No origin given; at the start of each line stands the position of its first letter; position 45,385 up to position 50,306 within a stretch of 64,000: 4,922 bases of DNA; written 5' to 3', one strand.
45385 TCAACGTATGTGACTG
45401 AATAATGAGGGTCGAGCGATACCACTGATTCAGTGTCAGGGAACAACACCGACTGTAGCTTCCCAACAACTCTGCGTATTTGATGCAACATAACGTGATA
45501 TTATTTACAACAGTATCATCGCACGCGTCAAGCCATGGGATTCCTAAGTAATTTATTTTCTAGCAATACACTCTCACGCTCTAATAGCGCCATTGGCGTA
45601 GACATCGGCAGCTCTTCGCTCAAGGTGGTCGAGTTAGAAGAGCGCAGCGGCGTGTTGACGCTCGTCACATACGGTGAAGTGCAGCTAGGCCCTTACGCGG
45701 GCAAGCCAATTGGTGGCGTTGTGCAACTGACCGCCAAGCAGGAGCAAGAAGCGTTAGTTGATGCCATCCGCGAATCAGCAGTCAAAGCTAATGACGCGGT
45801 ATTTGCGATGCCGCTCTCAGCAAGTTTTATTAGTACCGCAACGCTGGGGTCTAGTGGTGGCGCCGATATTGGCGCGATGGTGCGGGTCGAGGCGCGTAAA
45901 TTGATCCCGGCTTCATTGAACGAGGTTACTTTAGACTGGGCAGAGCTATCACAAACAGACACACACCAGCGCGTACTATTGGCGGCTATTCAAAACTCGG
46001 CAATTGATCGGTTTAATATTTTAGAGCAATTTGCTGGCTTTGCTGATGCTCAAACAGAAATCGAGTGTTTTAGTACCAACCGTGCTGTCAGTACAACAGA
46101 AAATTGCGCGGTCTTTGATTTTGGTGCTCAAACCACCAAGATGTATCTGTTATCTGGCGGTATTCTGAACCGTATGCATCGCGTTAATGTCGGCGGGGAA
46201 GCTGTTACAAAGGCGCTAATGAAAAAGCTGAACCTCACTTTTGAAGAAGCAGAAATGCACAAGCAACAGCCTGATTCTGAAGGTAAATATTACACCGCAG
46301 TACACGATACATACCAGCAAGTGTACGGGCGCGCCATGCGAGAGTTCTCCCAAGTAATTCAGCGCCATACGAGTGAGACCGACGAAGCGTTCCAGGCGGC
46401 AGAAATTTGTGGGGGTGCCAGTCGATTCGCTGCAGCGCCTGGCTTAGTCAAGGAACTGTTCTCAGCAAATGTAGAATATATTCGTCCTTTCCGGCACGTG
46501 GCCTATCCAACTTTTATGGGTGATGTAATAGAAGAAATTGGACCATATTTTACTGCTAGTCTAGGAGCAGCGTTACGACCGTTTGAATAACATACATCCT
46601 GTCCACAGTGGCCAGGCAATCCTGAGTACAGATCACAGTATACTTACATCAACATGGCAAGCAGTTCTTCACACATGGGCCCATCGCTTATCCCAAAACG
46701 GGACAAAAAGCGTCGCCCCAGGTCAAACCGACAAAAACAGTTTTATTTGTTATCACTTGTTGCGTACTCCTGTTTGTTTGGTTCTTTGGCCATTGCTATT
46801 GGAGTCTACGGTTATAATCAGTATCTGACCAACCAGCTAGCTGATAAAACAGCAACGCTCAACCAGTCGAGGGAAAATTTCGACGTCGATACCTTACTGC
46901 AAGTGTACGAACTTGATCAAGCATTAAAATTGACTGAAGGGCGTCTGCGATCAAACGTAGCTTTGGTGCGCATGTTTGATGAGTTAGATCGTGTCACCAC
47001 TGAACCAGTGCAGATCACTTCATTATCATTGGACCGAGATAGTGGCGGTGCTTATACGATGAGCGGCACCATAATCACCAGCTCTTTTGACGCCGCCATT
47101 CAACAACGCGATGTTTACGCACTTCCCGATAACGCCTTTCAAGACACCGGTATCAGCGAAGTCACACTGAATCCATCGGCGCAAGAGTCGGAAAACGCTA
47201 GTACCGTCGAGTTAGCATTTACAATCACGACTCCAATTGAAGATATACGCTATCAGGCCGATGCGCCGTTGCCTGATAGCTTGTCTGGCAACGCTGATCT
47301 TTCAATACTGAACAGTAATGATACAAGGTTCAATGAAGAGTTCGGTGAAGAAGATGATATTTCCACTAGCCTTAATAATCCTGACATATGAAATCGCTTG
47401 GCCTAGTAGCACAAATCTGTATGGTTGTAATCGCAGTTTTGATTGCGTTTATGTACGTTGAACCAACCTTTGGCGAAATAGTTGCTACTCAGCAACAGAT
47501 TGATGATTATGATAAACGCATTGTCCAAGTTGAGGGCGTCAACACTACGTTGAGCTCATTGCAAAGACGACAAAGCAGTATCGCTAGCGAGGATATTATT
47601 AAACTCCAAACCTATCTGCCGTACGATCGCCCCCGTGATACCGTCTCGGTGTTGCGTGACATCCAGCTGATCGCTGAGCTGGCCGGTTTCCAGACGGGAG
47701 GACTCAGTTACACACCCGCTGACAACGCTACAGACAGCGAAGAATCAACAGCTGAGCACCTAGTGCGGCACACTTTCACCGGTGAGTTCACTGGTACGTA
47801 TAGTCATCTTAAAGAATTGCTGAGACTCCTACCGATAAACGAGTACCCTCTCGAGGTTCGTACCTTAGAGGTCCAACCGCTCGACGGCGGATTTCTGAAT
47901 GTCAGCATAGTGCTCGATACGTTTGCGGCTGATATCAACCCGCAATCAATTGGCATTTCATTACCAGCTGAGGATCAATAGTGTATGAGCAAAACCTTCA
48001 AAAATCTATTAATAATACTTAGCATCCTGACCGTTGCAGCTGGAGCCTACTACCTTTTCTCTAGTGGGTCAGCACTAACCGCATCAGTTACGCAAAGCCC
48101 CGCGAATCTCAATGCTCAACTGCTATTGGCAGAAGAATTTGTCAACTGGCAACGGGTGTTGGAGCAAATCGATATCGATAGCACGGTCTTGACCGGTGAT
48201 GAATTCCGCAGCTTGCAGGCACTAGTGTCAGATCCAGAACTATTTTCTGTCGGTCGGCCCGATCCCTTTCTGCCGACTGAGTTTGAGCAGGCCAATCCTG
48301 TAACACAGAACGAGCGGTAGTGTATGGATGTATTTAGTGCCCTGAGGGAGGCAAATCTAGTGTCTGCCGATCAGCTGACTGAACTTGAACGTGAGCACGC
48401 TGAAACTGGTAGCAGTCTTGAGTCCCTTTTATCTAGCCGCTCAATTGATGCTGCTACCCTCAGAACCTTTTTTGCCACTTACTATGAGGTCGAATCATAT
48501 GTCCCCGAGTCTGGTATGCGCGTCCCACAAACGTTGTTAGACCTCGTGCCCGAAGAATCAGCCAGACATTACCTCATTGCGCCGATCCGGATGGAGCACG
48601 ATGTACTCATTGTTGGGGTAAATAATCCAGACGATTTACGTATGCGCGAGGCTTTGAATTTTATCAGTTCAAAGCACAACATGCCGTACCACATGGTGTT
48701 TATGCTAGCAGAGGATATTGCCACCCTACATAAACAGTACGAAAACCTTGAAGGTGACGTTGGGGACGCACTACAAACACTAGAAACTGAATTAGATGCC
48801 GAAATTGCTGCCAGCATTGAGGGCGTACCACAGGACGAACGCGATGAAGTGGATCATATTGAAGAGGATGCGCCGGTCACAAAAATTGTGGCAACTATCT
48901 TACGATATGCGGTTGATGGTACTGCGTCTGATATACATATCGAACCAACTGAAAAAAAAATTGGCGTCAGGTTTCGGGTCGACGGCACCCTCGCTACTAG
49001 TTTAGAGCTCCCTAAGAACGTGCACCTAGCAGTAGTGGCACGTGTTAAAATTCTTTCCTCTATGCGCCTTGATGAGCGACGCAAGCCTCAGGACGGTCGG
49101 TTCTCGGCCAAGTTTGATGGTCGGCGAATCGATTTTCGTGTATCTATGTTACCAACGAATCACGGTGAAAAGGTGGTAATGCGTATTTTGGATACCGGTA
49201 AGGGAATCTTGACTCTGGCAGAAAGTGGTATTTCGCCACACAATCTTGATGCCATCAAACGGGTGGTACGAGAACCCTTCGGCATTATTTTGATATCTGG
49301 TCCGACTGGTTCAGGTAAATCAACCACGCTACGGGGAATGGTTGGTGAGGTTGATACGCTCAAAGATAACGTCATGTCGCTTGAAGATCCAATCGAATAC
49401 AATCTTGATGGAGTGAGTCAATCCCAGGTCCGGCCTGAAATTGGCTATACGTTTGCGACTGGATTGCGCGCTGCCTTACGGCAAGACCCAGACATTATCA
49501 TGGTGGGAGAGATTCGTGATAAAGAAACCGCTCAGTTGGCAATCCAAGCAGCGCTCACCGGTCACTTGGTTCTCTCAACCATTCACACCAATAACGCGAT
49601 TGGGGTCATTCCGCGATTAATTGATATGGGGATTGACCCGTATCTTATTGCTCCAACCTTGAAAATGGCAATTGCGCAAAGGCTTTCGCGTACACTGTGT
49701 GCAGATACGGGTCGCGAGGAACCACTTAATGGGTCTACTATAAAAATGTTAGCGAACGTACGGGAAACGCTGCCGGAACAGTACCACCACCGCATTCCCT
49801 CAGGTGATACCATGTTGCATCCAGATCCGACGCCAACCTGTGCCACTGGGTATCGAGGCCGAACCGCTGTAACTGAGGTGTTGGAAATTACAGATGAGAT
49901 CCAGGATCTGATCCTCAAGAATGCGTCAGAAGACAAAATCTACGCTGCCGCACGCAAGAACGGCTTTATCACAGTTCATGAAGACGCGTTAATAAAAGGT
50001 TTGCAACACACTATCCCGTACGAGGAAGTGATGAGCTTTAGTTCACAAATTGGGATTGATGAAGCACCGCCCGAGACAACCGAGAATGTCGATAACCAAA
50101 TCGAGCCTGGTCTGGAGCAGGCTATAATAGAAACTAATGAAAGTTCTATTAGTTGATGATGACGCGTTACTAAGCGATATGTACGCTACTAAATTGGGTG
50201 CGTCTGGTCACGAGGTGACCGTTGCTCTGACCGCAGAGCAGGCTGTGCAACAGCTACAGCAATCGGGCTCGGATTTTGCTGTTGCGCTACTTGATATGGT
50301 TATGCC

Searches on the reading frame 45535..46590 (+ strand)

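Call 61: search_protein_families(library=pfam, proteins=[window:45535-46590:+], max_evalue=0.00001)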
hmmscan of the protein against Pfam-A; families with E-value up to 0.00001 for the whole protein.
window:45535-46590:+ (351 aa): 2 families
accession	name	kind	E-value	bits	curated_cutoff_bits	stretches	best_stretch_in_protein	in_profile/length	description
PF11104.14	PilM_2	-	1.1e-25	90.8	27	1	21-350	1-340/340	Type IV pilus assembly protein PilM;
PF14450.12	FtsA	-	2.4e-09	38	31.8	1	193-324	2-122/127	Cell division protein FtsA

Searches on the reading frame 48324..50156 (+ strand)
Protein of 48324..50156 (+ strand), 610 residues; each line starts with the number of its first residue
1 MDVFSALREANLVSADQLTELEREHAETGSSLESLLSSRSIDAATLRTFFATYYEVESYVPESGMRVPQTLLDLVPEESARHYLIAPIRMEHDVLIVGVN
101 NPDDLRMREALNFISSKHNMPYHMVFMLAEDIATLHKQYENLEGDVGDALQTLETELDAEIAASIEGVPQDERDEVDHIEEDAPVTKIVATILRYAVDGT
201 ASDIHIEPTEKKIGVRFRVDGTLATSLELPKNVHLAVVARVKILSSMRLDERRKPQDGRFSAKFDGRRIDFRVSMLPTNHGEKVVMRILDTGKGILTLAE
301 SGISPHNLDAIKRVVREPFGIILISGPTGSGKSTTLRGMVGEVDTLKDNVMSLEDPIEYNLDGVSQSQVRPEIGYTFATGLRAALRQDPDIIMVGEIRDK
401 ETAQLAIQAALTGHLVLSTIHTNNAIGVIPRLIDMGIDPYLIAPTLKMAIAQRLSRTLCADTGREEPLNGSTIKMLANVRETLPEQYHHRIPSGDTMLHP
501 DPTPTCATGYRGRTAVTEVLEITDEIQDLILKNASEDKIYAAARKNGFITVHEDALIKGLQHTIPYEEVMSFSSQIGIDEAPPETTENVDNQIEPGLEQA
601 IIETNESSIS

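Call 61: search_protein_families(library=pfam, proteins=[window:48324-50156:+], max_evalue=0.00001)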
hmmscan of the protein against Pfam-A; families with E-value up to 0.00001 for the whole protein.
window:48324-50156:+ (610 aa): 2 families
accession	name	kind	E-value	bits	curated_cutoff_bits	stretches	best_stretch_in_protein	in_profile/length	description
PF00437.27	T2SSE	-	3.8e-116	388.2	24.9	1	180-569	3-368/370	Type II/IV secretion system protein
PF05157.20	MshEN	-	3.7e-13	49.7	23.1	1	59-143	5-87/90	MshEN domain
